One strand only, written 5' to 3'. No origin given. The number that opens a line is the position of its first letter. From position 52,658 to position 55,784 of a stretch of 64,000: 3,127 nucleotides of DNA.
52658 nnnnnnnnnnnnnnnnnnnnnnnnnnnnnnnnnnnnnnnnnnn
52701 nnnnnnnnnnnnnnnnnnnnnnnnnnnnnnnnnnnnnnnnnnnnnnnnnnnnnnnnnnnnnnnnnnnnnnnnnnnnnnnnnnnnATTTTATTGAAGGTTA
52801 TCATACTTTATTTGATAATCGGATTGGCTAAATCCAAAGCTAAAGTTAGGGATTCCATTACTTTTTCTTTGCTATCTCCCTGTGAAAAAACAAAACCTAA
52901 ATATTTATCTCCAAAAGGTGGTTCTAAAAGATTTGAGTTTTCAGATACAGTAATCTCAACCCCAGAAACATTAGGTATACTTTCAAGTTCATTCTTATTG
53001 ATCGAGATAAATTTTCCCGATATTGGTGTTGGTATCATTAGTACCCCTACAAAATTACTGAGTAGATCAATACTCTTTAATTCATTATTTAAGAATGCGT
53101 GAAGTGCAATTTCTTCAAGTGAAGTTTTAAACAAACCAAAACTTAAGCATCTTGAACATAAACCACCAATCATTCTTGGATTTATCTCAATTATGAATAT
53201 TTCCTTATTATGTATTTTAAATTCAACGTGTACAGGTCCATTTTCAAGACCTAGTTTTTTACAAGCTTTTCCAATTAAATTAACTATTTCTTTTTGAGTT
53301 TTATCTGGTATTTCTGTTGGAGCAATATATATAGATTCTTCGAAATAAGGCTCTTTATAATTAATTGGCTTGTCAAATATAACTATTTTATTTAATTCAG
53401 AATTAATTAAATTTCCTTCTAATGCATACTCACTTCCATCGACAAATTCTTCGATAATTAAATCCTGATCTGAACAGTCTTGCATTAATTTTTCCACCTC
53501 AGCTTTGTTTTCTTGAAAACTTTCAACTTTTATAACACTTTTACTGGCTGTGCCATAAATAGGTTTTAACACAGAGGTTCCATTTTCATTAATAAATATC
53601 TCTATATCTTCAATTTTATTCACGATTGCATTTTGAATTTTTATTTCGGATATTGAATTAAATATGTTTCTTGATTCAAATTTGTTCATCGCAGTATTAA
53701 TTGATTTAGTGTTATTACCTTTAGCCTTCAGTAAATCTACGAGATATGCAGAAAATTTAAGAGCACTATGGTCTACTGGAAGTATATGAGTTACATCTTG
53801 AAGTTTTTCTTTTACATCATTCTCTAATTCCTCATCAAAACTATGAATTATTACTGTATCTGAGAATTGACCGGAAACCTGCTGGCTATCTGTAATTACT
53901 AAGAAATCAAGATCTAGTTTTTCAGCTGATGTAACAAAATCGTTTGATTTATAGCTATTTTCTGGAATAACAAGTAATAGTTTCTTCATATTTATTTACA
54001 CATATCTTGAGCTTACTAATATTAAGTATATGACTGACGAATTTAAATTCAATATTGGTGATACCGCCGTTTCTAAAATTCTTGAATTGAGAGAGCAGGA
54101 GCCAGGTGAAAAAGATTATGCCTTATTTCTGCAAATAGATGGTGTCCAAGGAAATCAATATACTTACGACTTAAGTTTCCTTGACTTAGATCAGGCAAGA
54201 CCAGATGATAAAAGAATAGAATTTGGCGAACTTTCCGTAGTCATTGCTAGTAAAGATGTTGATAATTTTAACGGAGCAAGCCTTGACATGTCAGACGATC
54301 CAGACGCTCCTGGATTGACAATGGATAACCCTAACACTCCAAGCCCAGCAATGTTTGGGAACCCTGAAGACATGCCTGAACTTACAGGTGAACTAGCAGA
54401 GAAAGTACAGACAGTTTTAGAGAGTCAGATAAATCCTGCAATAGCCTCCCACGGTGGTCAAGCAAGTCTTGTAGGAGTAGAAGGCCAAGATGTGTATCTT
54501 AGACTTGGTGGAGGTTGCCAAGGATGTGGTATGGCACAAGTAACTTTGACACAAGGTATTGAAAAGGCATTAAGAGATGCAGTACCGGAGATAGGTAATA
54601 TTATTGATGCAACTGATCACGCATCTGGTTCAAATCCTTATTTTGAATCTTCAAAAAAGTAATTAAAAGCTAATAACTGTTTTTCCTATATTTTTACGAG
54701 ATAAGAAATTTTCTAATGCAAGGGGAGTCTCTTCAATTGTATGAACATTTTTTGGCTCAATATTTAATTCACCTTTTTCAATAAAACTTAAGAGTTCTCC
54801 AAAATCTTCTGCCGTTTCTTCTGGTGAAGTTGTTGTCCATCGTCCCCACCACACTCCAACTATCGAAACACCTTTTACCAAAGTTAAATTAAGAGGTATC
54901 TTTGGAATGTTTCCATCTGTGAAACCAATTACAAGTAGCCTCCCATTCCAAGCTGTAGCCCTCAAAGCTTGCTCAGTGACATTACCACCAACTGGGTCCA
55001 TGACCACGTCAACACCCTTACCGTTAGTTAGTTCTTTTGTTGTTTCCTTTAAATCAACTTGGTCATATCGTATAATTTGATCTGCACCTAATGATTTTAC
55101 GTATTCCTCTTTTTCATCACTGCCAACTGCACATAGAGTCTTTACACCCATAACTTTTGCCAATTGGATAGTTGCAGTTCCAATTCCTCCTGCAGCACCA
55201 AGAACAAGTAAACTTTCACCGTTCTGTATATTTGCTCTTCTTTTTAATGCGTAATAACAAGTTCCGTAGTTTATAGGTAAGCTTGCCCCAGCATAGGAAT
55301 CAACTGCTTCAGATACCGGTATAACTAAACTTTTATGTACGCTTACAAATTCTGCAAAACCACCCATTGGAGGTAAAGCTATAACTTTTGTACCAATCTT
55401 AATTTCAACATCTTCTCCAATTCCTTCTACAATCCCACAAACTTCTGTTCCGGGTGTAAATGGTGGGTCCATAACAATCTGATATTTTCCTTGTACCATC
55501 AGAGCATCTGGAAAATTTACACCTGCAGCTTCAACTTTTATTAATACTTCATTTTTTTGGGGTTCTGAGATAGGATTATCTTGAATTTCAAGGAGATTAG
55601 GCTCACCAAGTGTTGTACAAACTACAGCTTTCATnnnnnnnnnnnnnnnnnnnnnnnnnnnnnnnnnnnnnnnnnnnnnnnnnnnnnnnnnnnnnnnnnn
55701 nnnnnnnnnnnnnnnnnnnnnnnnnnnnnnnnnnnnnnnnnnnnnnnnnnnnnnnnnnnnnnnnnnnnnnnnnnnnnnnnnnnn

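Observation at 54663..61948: Divergent 7-gene acyl-CoA cluster carrying two unrelated 4-hydroxyacyl-CoA dehydration chemistries side by side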

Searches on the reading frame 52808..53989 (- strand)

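Call 57: search_protein_families(library=pfam, proteins=[window:52808-53989:-], max_evalue=0.00001)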
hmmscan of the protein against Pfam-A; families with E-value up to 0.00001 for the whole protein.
window:52808-53989:- (393 aa): 3 families
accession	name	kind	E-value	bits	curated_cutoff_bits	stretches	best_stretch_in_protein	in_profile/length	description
PF13535.11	ATP-grasp_4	-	2.5e-26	92.6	27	1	140-279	6-158/160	ATP-grasp domain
PF02655.19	ATP-grasp_3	-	5.7e-13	49.7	23.2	1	132-275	27-159/160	ATP-grasp domain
PF07478.18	Dala_Dala_lig_C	-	1.1e-07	32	24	1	141-271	41-174/204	D-ala D-ala ligase C-terminus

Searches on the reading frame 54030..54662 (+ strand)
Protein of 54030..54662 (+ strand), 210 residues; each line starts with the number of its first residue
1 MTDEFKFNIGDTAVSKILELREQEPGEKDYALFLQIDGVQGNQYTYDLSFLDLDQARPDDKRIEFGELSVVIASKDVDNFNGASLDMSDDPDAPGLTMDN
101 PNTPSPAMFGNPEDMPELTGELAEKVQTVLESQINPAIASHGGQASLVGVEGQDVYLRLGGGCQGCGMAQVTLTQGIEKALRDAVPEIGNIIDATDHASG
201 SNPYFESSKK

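Call 3: search_protein_families(library=pfam, proteins=[window:54030-54662:+])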
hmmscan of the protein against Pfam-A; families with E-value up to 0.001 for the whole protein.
window:54030-54662:+ (210 aa): 2 families
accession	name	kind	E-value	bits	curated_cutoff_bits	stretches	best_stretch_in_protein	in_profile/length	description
PF01106.22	NifU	-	9e-23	80.6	27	1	126-191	1-66/67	NifU-like domain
PF01521.26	Fe-S_biosyn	-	1.5e-05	25.6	26.3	1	6-102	2-101/110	Iron-sulphur cluster biosynthesis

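Call 4: search_protein_families(library=ncbifam, proteins=[window:54030-54662:+])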
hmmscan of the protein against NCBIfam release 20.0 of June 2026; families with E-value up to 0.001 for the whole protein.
window:54030-54662:+ (210 aa): 7 families
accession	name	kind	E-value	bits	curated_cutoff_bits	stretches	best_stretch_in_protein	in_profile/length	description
TIGR03341.1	YhgI_GntY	equivalog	6.3e-32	110.9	269.35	1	8-205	2-190/190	Fe-S biogenesis protein NfuA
NF008392.0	PRK11190.1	equivalog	1.1e-25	90.7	268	1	8-204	3-191/192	Fe-S biogenesis protein NfuA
TIGR02000.1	NifU_proper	equivalog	4.1e-10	39.5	273.3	1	121-187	219-283/290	Fe-S cluster assembly protein NifU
TIGR00049.1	TIGR00049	subfamily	2.2e-08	34.2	58.8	1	8-103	2-94/106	iron-sulfur cluster assembly accessory protein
NF010147.0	PRK13623.1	equivalog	2.1e-05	24.7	117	1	5-105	8-105/115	iron-sulfur cluster insertion protein ErpA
TIGR01997.1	sufA_proteo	equivalog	0.00077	19.6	136.2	0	9-105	5-97/107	Fe-S cluster assembly scaffold SufA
NF007049.0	PRK09502.1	equivalog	0.00082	19.5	181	0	30-104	24-96/107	iron-sulfur cluster assembly protein IscA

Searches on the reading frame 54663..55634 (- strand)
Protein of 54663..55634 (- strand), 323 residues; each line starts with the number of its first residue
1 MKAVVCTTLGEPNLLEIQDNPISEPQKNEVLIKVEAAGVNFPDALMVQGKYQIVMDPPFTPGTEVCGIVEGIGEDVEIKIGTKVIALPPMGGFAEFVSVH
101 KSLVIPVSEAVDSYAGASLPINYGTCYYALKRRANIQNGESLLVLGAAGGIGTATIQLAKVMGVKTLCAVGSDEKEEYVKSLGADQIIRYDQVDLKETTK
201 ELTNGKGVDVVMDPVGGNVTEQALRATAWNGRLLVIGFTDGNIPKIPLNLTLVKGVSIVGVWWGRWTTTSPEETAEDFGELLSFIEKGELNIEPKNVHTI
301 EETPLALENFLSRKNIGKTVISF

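Call 3: search_protein_families(library=pfam, proteins=[window:54663-55634:-])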
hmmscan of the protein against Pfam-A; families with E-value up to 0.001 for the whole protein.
window:54663-55634:- (323 aa): 3 families
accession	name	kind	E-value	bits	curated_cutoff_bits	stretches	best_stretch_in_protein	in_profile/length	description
PF00107.32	ADH_zinc_N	-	5.3e-31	107.7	31.8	1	150-271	1-117/129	Zinc-binding dehydrogenase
PF13602.12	ADH_zinc_N_2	-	8.6e-17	62.8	27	1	182-321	1-134/134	Zinc-binding dehydrogenase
PF08240.17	ADH_N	-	2.7e-15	56.9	23.5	1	27-108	2-103/104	Alcohol dehydrogenase GroES-like domain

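Call 4: search_protein_families(library=ncbifam, proteins=[window:54663-55634:-])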
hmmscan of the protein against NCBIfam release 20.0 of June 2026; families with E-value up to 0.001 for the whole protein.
window:54663-55634:- (323 aa): 27 families (the best 25 are shown)
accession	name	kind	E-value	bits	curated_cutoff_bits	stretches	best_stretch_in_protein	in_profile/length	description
TIGR02824.1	quinone_pig3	subfamily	1.9e-72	244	296.8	1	1-322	1-324/325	putative NAD(P)H quinone oxidoreductase, PIG3 family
NF010344.0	PRK13771.1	subfamily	5.1e-43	147.3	349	2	91-322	116-332/334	putative alcohol dehydrogenase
NF008024.0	PRK10754.1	subfamily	1.1e-39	136.4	348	1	6-313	7-317/327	NADPH:quinone reductase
TIGR02823.1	oxido_YhdH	subfamily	1.5e-35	122.6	297.25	1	15-322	14-323/324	acrylyl-CoA reductase family protein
NF041183.1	Pks2_ls1_myc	equivalog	1.3e-33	115.1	2400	1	9-320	1414-1726/2086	sulfolipid-1 biosynthesis phthioceranic/hydroxyphthioceranic acid synthase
NF041172.1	AcrlCoa_red_Thmprot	equivalog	1.7e-33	115.9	500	2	91-322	116-333/334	acryloyl-CoA reductase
TIGR03989.1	Rxyl_3153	subfamily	2.1e-26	93.1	440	2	81-294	129-340/370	NDMA-dependent alcohol dehydrogenase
TIGR03451.1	mycoS_dep_FDH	equivalog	1.5e-25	89.8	512.9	2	81-293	119-327/358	S-(hydroxymethyl)mycothiol dehydrogenase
NF051456.1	acrylyl_AcuI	equivalog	6.5e-23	81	440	1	23-261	23-266/325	acrylyl-CoA reductase (NADPH)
TIGR01751.1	crot-CoA-red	equivalog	2.8e-21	75.7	378.55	1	90-204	139-254/398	crotonyl-CoA carboxylase/reductase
TIGR02825.1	B4_12hDH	equivalog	1.1e-20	74.3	579.85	1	123-321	125-326/327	leukotriene B4 12-hydroxydehydrogenase/15-oxo-prostaglandin 13-reductase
TIGR00692.1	tdh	equivalog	1.3e-19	70.5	458.35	2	82-265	108-288/340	L-threonine 3-dehydrogenase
NF041097.1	keto_inos_dh_IolM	equivalog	4e-19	68.5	450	2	91-260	151-333/389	scyllo-inosose 3-dehydrogenase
NF058644.1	CurcmRedCuraProt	equivalog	7.2e-19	68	440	1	79-321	83-331/336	NADPH-dependent curcumin/dihydrocurcumin reductase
NF006940.0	PRK09422.1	equivalog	4.9e-18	65.2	344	1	91-264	115-286/338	alcohol dehydrogenase AdhP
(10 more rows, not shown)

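Call 39: search_solved_structures(query=window:54663-55634:-, max_evalue=1e-20)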
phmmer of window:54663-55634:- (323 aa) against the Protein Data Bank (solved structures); distinct sequences matched with E-value up to 1e-20: 36.
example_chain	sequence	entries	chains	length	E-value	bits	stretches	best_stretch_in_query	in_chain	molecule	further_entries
4eye_A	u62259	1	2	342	8.3e-65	222.3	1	1-320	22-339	Probable oxidoreductase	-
1iyz_A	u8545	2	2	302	1.6e-41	145.8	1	1-321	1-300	QUINONE OXIDOREDUCTASE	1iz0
9vxk_A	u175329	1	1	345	2.1e-40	142.1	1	8-320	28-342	Oxidoreductase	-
4rvu_A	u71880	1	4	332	1.7e-37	132.5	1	1-320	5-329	Probable quinone reductase Qor (NADPH:quinone reductase) (Zeta-crystallin homolog protein)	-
4rvs_A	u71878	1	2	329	2.9e-37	131.8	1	1-320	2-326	Probable quinone reductase Qor (NADPH:quinone reductase) (Zeta-crystallin homolog protein)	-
2cf2_D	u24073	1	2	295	4.9e-37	131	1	1-320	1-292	FATTY ACID SYNTHASE, ER DOMAIN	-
1yb5_A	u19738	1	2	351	1.3e-36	129.7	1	1-309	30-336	Quinone oxidoreductase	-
4dup_A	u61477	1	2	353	4.4e-35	124.6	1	4-289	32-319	quinone oxidoreductase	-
1qor_A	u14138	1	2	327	1.7e-32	116.2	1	10-313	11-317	QUINONE OXIDOREDUCTASE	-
2eih_A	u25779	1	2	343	1.8e-32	116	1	90-263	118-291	Alcohol dehydrogenase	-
6lhr_A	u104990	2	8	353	3.3e-32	115.2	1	2-270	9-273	Synaptic vesicle membrane protein VAT-1 homolog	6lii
6k9y_A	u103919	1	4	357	3.4e-32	115.1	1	2-270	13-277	Synaptic vesicle membrane protein VAT-1 homolog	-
2oby_A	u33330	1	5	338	6.8e-32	114.2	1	9-261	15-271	Putative quinone oxidoreductase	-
2j8z_A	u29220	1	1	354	7.9e-32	113.9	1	9-261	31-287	QUINONE OXIDOREDUCTASE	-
3jyl_A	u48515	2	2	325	2.1e-31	112.5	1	3-321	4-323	Quinone oxidoreductase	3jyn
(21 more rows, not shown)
